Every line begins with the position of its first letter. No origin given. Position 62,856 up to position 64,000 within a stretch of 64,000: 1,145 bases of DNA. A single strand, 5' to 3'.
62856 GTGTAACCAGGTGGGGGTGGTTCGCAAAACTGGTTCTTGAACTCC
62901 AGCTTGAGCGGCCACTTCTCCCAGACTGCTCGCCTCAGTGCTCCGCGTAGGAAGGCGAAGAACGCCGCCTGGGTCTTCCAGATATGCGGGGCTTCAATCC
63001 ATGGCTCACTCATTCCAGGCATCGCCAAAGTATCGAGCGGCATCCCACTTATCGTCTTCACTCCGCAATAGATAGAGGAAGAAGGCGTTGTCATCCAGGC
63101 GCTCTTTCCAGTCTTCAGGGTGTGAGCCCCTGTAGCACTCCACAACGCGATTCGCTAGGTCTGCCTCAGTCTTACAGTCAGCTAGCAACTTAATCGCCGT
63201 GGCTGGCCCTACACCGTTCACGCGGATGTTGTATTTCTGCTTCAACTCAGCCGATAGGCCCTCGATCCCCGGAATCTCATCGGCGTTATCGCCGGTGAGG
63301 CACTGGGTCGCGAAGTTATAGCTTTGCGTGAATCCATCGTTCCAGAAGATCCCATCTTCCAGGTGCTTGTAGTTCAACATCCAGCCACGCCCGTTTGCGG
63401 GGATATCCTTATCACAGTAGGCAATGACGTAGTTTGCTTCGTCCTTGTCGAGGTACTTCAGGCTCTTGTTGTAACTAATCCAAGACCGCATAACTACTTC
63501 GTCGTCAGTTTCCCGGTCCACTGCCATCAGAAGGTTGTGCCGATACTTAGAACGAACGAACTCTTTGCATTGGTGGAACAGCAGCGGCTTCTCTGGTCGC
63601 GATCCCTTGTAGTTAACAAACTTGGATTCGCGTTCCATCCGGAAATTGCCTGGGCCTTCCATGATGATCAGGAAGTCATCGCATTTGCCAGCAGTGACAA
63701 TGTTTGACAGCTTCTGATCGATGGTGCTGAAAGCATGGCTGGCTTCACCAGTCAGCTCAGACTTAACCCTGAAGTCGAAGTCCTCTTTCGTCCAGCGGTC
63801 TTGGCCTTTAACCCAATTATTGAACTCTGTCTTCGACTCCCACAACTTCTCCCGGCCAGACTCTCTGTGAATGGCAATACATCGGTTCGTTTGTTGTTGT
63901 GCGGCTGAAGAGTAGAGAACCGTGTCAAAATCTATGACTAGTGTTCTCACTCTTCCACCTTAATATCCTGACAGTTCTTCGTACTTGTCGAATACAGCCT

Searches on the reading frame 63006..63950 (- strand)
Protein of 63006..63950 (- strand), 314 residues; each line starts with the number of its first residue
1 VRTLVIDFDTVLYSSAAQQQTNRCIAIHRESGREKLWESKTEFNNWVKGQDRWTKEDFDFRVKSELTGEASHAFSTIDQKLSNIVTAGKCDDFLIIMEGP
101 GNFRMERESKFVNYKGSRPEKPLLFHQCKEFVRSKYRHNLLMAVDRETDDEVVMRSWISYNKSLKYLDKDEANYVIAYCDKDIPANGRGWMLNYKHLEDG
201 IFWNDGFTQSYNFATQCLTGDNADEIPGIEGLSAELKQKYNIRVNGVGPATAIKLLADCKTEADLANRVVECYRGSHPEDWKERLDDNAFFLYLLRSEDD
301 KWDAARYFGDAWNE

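Call 13: search_protein_families(library=pfam, proteins=[window:63006-63950:-], max_evalue=0.001)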
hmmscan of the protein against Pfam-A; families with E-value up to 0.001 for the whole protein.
window:63006-63950:- (314 aa): 1 family
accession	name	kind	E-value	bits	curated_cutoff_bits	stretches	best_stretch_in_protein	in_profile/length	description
PF01367.25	5_3_exonuc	-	2.9e-05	24.9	40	0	216-232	10-26/97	5'-3' exonuclease, C-terminal SAM fold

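Call 14: search_protein_families(library=phrogs, proteins=[window:63006-63950:-], max_evalue=0.00001)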
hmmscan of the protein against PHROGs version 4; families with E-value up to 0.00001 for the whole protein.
window:63006-63950:- (314 aa): 1 family
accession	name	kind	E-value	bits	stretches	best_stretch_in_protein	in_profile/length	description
phrog_107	-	DNA, RNA and nucleotide metabolism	1.8e-36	127.4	1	2-304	120-374/542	exonuclease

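Call 66: find_encoding_contigs(protein=window:63009-63950:-, flank=10000, max_places=3)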
Protein seq(314 aa) (314 aa): 1 contig read that carries it; 1 place shown.
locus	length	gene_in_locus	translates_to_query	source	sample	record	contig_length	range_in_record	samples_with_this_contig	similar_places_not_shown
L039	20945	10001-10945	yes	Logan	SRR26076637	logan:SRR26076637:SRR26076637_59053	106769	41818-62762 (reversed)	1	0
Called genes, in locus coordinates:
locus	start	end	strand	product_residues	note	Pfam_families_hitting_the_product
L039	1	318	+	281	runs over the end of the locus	PF13793:Pribosyltran_N, PF00156:Pribosyltran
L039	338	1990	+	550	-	PF04095:NAPRTase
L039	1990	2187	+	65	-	-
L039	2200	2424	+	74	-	-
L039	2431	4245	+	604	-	PF13155:Toprim_2, PF03796:DnaB_C, PF13481:AAA_25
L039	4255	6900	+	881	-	PF00476:DNA_pol_A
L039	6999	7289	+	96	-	PF26835:Phage_T4_Y04K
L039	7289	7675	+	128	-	PF18346:SH3_15 (weak)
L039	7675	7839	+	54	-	-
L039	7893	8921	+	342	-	-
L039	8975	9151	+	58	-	-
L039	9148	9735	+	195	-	-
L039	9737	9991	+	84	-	-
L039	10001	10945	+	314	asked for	PF01367:5_3_exonuc (faint)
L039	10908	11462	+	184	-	-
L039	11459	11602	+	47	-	-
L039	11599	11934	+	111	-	-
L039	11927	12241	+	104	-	-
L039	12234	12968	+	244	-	-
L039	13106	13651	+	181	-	-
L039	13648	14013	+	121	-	-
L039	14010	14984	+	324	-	-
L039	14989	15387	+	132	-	-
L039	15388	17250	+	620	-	PF00317:Ribonuc_red_lgN (weak), PF02867:Ribonuc_red_lgC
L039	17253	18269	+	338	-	PF00268:Ribonuc_red_sm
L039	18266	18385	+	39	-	-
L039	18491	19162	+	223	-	PF00149:Metallophos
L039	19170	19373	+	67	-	-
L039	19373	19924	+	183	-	-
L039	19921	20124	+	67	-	-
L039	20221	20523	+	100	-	-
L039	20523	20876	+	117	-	-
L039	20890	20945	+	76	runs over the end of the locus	-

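Call 75: search_dna_similar(query=L039:4255-6900:+, collection=phages, mode=protein, max_rows=15)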
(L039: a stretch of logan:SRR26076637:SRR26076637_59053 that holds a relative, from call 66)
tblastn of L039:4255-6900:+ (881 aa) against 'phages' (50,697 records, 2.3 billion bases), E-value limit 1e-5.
Records with a match: 2221; places in all: 2229; records where one place covers at least 80% of the query: 337.
Best place of each record, by identity: <60% 2221.
By first word of the organism name: Escherichia 516; Klebsiella 472; Pseudomonas 413; Vibrio 197; Salmonella 108; Aeromonas 38; Yersinia 34; Enterobacter 31; Pectobacterium 29; Cronobacter 26; and 62 more.
By host as written in the record: - 382; Klebsiella pneumoniae 234; Escherichia coli 175; Pseudomonas aeruginosa 116; Pseudomonas aeruginosa PAO1 43; Klebsiella pneumoniae 135080 32; Escherichia coli K-12 MG1655 32; Salmonella enterica subsp. enterica serovar Typhi 26; and 507 more.
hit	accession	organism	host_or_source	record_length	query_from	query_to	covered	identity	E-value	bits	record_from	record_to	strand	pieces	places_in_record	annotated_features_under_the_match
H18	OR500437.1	Pseudomonas phage vB_PF_Y1-MI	Pseudomonas fluorescens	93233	3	881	100%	50.7%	0e+0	763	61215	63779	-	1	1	DNA polymerase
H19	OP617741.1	Klebsiella phage KP13-16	Klebsiella pneumoniae KP13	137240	7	881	99%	50.8%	4e-161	790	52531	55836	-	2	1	hypothetical protein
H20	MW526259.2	Pseudomonas phage PhL_UNISO_PA-DSM_ph0034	Pseudomonas aeruginosa DSM 19880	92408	5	881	99%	50.3%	4e-175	764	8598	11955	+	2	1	DNA polymerase | DNA polymerase I | endonuclease VII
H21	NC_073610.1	Pseudomonas phage PhL_UNISO_PA-DSM_ph0034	Pseudomonas aeruginosa DSM 19880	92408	5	881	99%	50.3%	4e-175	764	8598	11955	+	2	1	DNA polymerase | DNA polymerase I | endonuclease VII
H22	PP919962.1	Klebsiella phage KP2025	Klebsiella pneumoniae 12092025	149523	6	881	99%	50.3%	3e-157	789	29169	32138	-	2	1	DNA polymerase (x2)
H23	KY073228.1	Pseudomonas phage Zigelbrucke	Pseudomonas aeruginosa PAO1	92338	5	881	100%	50.2%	0e+0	763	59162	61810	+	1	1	putative DNA polymerase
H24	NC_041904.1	Pseudomonas phage Zigelbrucke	Pseudomonas aeruginosa PAO1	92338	5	881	100%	50.2%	0e+0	763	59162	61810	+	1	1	DNA polymerase I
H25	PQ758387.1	Pseudomonas phage 37F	Pseudomonas aeruginosa 147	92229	5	881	100%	50.2%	0e+0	761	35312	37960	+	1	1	hypothetical protein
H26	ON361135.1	Pseudomonas phage vB_Pae_Kat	Pseudomonas aeruginosa PAO1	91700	5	881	100%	50.1%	2e-174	762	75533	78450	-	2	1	hypothetical protein (x2)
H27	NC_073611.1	Pseudomonas phage vB_Pae_Kat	Pseudomonas aeruginosa PAO1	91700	5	881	100%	50.1%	2e-174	762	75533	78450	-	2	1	hypothetical protein (x2)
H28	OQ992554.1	Pseudomonas phage Kat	Pseudomonas aeruginosa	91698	5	881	100%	50.1%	2e-174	762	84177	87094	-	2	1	hypothetical protein (x2)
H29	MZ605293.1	Pseudomonas phage UAVern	Pseudomonas sp.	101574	3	881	100%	49.9%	0e+0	730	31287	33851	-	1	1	putative DNA polymerase A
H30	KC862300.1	Pseudomonas phage PAK_P4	Pseudomonas aeruginosa PAK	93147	5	881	100%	50.1%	0e+0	767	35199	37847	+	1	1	putative DNA polymerase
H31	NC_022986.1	Pseudomonas phage PAK_P4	Pseudomonas aeruginosa PAK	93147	5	881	100%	50.1%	0e+0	767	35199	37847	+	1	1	DNA polymerase I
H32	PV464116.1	Pseudomonas phage Moonstruck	Pseudomonas aeruginosa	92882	5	881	100%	50.1%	0e+0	763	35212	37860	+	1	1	DNA polymerase I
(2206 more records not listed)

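Call 76: search_dna_similar(query=L039:4255-6900:+, collection=plasmids, mode=protein, max_rows=15)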
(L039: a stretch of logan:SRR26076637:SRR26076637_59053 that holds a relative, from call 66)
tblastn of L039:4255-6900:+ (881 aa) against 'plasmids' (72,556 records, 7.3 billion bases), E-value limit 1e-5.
Records with a match: 2; places in all: 2; records where one place covers at least 80% of the query: 0.
Best place of each record, by identity: <60% 2.
By first word of the organism name: Escherichia 1; Vibrio 1.
By predicted mobility (MOB-suite, as given by PLSDB): non-mobilizable 2.
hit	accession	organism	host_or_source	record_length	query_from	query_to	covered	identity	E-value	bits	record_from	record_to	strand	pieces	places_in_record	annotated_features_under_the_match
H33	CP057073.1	Escherichia coli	culture,Pooled cattle faecal samples ...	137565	297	740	50%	26.9%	2e-27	128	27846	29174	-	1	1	hypothetical protein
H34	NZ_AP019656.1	Vibrio panuliri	-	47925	521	746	26%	27.4%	8e-8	64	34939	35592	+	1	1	DNA polymerase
